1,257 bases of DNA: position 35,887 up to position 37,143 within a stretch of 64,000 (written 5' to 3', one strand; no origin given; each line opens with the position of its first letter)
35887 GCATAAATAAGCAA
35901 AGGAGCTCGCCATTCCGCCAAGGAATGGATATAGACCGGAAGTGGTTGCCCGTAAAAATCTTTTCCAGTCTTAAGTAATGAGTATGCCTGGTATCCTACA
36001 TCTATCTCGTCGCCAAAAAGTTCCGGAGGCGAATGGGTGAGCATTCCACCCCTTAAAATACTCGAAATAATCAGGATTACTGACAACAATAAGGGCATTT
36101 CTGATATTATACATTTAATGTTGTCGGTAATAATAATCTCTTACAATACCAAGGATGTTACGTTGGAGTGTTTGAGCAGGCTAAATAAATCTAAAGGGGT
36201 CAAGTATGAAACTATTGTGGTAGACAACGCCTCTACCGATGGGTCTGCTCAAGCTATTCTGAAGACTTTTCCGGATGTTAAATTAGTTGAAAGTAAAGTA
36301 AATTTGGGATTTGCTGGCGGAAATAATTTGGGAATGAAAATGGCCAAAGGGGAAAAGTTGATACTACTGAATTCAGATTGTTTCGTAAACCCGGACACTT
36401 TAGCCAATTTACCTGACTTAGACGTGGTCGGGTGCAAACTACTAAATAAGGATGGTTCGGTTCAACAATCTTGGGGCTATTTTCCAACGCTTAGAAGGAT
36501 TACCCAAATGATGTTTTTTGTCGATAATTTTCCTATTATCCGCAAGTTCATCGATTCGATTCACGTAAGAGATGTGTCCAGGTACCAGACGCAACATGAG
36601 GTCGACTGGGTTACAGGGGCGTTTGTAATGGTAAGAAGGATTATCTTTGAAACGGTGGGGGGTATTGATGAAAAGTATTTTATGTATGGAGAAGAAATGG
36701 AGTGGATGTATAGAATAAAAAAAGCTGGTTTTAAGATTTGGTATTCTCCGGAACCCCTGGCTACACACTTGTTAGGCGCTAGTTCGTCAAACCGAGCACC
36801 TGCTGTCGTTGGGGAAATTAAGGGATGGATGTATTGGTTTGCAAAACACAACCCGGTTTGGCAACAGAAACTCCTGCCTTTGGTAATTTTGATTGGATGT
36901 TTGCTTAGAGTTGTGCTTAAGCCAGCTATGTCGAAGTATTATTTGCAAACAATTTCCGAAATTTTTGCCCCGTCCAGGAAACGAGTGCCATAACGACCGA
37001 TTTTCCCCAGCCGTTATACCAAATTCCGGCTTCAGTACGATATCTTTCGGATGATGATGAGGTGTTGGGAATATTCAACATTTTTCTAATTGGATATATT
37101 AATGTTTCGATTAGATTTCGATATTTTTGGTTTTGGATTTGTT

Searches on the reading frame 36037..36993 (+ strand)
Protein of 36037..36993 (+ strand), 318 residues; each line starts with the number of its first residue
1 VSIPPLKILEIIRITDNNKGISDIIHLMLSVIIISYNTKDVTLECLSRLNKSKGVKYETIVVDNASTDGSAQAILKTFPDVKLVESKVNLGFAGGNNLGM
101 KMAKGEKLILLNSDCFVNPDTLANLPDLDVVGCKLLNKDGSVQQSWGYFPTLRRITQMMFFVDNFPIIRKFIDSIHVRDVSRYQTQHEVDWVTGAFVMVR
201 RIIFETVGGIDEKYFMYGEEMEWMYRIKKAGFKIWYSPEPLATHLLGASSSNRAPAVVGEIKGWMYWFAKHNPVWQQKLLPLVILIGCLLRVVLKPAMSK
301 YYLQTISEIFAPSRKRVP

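Call 59: search_protein_families(library=pfam, proteins=[window:36037-36993:+], max_evalue=0.001)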
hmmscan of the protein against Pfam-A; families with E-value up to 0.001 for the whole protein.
window:36037-36993:+ (318 aa): 3 families
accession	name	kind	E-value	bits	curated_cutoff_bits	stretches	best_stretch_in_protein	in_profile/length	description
PF00535.33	Glycos_transf_2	-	1.5e-20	74.2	23.3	1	30-125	1-99/168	Glycosyl transferase family 2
PF13641.12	Glyco_tranf_2_3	-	1.1e-11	45.7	27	1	29-249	3-216/230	Glycosyltransferase like family 2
PF10111.15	Glyco_tranf_2_2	-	4.1e-09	36.8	27.3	1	31-231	2-203/276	Glycosyltransferase like family 2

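Call 80: search_solved_structures(query=window:36037-36993:+, max_evalue=0.001)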
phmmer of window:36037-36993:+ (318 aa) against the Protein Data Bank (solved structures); distinct sequences matched with E-value up to 0.001: 14.
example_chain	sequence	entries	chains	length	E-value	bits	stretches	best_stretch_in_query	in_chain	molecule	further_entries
6p61_A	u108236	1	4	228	3.9e-08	36.1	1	29-125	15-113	Glycosyltransferase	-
2z87_A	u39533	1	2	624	5.5e-08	35.6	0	28-122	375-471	Chondroitin synthase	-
2z86_A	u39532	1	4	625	5.5e-08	35.6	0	28-122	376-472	Chondroitin synthase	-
5tze_C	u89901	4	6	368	1.6e-07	34.1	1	29-124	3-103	Glycosyl transferase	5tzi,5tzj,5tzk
5tz8_A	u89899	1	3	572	3e-07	33.2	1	29-124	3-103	Glycosyl transferase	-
6yv7_B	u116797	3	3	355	4.2e-05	26.1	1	29-125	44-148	Glycosyl transferase, family 2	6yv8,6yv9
6yv7_A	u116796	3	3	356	4.2e-05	26.1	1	29-125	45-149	Glycosyl transferase, family 2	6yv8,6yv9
8bz8_A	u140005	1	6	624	0.00023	23.7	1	27-140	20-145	Glycosyltransferase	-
8bz4_A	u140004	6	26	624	0.00023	23.7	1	27-140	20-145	Glycosyltransferase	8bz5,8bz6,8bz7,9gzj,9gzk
9omm_A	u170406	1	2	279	0.00072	22.1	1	29-127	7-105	Glycosyltransferase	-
9omh_A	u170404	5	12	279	0.00076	22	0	29-126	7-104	Glycosyltransferase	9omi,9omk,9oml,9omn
9omj_A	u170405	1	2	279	0.0008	21.9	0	29-126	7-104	Glycosyltransferase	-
6h1j_A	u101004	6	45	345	0.00082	21.9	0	29-125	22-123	Probable ss-1,3-N-acetylglucosaminyltransferase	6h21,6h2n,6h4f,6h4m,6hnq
5hea_A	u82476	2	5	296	0.00094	21.7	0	28-125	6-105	Putative glycosyltransferase (GalT1)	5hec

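Call 81: search_protein_families(library=ncbifam, proteins=[window:36037-36993:+], max_evalue=0.00001)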
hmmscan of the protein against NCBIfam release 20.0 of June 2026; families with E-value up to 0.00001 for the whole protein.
window:36037-36993:+ (318 aa): 11 families
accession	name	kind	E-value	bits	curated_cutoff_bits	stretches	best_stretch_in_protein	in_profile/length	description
NF041875.1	EPS_EpsD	equivalog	3.4e-14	53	370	1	29-123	1-98/325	exopolysaccharide biosynthesis glycosyltransferase EpsD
TIGR03965.1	mycofact_glyco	equivalog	3.4e-14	52.6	280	1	30-125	77-175/467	mycofactocin biosynthesis glycosyltransferase MftF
TIGR01556.1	rhamnosyltran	subfamily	3.4e-13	49.4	200.55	1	43-254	7-210/281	rhamnosyltransferase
NF007482.0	PRK10073.1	equivalog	1.1e-11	44.3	423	1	28-151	7-138/334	glycosyltransferase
TIGR03937.1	PgaC_IcaA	equivalog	1.8e-11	43.6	422.3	1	28-123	46-144/407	poly-beta-1,6-N-acetyl-D-glucosamine synthase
TIGR04283.1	glyco_like_mftF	equivalog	3.6e-11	43.1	182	1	29-125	1-93/221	TIGR04283 family arsenosugar biosynthesis glycosyltransferase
NF038302.1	EPS_HpsE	equivalog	1.1e-10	41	300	1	29-246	3-224/307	hormogonium polysaccharide biosynthesis glycosyltransferase HpsE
NF038299.1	EPS_HpsN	equivalog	2e-08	33.6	425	1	28-245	2-221/317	hormogonium polysaccharide biosynthesis glycosyltransferase HpsN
NF050113.1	gal_furan_GlfT1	equivalog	1.7e-07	30.9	330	0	32-112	4-86/290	galactofuranosyltransferase GlfT1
TIGR04009.1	wcaE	equivalog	7.3e-07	28.7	369.2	1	28-119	2-97/248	colanic acid biosynthesis glycosyltransferase WcaE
NF047683.1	TeichurnBiosyTuaG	equivalog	1.2e-06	28.4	400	1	28-123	7-105/252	teichuronic acid biosynthesis protein TuaG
